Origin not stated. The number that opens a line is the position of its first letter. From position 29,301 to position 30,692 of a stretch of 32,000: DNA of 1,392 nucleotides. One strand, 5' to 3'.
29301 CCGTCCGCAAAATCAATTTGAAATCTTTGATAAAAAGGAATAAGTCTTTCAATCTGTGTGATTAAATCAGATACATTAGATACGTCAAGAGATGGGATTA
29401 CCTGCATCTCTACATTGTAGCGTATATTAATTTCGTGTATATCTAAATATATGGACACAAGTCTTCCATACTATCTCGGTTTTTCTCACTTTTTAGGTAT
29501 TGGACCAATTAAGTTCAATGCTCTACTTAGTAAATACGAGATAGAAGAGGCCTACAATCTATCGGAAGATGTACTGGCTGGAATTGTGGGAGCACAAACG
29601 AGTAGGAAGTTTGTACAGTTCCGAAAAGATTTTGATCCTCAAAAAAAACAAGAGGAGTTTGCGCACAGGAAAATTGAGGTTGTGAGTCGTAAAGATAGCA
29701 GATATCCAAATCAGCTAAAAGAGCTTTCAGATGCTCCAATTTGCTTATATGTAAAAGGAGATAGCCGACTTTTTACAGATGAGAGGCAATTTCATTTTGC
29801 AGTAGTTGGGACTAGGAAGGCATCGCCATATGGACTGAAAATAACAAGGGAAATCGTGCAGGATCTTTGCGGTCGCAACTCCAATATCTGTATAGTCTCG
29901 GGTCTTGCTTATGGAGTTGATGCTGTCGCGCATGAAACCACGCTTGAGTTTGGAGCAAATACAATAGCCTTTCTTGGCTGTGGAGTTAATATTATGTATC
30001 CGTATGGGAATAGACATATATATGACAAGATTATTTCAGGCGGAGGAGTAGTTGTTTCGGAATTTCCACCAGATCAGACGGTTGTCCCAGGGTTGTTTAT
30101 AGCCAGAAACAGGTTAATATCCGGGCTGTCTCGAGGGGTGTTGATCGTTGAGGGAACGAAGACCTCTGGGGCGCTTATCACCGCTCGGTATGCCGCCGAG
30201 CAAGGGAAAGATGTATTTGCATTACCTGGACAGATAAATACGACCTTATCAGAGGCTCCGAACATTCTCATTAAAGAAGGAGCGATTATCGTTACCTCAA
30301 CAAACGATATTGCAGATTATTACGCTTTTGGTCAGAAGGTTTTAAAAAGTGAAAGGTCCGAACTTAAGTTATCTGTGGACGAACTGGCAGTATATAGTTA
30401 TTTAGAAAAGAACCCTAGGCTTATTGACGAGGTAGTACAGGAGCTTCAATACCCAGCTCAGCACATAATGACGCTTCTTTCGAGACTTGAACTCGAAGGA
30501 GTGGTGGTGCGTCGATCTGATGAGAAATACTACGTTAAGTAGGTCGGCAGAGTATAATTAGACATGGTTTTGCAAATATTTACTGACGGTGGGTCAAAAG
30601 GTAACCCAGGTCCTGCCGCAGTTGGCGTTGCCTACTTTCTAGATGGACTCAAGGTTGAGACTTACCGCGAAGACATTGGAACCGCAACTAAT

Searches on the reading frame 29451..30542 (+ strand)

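Call 52: search_protein_families(library=pfam, proteins=[window:29451-30542:+], max_evalue=0.001)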
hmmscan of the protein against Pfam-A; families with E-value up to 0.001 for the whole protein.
window:29451-30542:+ (363 aa): 2 families
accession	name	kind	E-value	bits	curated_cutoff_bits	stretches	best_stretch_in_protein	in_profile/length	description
PF02481.21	DNA_processg_A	-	5.1e-71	238.7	29.6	1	72-282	4-211/212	DNA recombination-mediator protein A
PF17782.7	DprA_WH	-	9.9e-09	35.6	22.9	1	301-356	4-59/61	DprA winged helix domain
